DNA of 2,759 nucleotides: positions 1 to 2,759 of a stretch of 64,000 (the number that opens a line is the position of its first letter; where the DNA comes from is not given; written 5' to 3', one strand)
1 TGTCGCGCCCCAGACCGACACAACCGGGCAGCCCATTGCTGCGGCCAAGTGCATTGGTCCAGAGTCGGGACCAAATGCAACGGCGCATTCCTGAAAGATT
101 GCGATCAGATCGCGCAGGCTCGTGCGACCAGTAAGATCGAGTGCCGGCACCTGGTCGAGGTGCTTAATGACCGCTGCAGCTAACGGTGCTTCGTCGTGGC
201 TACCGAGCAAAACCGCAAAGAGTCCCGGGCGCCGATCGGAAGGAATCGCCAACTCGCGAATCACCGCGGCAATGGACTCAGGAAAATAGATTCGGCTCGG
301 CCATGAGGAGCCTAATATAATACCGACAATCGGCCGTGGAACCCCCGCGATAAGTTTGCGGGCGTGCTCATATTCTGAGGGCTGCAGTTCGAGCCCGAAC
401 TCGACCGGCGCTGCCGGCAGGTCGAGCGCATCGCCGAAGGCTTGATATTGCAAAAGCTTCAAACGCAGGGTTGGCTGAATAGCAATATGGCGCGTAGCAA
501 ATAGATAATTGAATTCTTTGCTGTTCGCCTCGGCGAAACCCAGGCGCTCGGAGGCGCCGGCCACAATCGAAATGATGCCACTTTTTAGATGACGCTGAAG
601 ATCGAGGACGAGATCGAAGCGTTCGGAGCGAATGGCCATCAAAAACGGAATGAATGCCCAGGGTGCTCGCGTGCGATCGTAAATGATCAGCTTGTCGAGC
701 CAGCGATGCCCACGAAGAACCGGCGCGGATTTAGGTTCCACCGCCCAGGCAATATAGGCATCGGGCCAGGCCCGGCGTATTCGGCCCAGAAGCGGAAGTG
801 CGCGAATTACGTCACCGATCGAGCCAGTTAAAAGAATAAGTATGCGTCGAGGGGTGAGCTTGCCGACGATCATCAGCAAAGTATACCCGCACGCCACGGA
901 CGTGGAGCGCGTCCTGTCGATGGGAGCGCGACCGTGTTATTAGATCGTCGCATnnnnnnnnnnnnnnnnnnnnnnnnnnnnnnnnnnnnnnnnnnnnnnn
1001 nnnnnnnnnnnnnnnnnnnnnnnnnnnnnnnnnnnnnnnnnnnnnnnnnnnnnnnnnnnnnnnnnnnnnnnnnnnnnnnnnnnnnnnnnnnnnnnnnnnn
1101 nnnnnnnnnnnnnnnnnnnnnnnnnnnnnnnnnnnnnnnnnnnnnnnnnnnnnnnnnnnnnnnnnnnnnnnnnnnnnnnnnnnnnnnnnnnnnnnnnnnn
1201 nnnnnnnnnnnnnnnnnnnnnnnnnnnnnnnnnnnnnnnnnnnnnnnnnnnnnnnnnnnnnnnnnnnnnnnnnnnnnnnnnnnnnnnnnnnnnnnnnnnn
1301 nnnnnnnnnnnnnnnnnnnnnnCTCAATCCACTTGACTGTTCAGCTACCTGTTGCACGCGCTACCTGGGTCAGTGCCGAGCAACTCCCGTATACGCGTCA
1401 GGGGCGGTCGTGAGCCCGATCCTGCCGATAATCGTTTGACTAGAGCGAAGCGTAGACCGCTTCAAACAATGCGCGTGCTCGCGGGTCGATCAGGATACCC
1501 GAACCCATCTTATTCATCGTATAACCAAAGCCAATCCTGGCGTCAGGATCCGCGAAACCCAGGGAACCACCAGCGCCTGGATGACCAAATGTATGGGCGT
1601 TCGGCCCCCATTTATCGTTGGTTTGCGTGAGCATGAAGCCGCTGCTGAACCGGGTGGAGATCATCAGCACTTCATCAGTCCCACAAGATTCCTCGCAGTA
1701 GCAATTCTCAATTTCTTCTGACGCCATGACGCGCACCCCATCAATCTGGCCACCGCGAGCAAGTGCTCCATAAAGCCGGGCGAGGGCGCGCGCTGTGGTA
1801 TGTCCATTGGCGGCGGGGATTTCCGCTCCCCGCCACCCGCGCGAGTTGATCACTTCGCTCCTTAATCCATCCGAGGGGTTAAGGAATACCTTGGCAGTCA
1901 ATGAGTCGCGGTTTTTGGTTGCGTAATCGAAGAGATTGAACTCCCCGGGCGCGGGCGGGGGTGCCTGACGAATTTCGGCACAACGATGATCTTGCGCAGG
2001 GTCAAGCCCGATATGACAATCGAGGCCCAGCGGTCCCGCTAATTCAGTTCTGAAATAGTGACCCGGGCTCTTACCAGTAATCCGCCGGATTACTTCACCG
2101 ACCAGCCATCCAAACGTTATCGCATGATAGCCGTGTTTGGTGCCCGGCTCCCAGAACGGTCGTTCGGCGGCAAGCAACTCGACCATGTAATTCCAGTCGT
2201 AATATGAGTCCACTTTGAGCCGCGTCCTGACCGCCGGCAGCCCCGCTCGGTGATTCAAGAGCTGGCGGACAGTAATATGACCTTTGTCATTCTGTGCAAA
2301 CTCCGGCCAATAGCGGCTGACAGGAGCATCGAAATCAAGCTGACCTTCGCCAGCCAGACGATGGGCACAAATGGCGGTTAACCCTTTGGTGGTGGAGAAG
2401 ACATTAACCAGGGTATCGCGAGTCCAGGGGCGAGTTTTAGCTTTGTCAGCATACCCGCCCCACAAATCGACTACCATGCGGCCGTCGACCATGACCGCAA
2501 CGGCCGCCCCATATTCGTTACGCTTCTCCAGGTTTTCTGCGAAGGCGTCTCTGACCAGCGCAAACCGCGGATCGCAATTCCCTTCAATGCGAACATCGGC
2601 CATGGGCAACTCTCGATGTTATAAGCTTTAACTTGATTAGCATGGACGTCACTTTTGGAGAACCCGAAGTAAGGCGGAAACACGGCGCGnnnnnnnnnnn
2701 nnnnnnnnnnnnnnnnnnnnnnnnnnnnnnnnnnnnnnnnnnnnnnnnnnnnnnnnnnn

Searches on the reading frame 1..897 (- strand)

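Call 14: search_protein_families(library=pfam, proteins=[window:1-897:-], max_evalue=0.00001)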
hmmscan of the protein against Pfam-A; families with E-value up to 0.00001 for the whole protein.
window:1-897:- (299 aa): 1 family
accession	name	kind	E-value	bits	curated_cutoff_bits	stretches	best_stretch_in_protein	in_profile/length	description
PF01075.23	Glyco_transf_9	-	1.4e-29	103.6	22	1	88-299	7-212/247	Glycosyltransferase family 9 (heptosyltransferase)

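Call 45: search_protein_families(library=ncbifam, proteins=[window:1-897:-], max_evalue=0.00001)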
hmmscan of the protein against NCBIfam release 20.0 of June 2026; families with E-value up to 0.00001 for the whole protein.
window:1-897:- (299 aa): 6 families
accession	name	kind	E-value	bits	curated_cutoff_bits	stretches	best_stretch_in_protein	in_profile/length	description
TIGR02193.1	heptsyl_trn_I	equivalog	1.6e-31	109.7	185.3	1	18-299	1-284/320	lipopolysaccharide heptosyltransferase I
TIGR02195.1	heptsyl_trn_II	equivalog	6.6e-20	71.5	134.6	1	18-299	1-285/339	lipopolysaccharide heptosyltransferase II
TIGR02201.1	heptsyl_trn_III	equivalog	1.2e-17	63.9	170.2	1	18-299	1-289/344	putative lipopolysaccharide heptosyltransferase III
NF007742.0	PRK10422.1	equivalog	5.1e-12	45.3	467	1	16-299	5-291/352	lipopolysaccharide core heptosyltransferase RfaQ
NF008204.0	PRK10964.1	equivalog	2.3e-10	40.1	437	1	18-128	2-121/322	lipopolysaccharide heptosyltransferase RfaC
NF008162.0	PRK10916.1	equivalog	8.6e-08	31.7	569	1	88-298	75-289/348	ADP-heptose--LPS heptosyltransferase RfaF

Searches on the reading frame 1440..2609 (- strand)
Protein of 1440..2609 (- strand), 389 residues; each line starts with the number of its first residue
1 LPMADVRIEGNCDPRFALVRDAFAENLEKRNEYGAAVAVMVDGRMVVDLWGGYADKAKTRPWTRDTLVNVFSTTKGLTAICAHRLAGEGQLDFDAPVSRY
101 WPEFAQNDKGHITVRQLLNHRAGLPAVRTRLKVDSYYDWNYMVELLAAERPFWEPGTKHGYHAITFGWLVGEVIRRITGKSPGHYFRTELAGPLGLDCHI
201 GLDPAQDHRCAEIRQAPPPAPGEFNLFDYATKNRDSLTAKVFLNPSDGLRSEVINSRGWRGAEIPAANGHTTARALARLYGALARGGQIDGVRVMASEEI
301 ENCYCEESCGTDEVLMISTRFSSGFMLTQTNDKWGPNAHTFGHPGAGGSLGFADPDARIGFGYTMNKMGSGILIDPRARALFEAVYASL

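Call 14: search_protein_families(library=pfam, proteins=[window:1440-2609:-], max_evalue=0.00001)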
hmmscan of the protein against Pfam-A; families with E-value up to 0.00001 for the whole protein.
window:1440-2609:- (389 aa): 1 family
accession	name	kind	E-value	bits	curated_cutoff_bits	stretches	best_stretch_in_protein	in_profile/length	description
PF00144.29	Beta-lactamase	-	8e-80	268.9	27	1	20-370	2-313/329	Beta-lactamase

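Call 56: find_encoding_contigs(protein=window:1440-2609:-, flank=10000, max_places=2)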
Protein window:1440-2609:- (389 aa): no gene with exactly this product is on record in the collection.
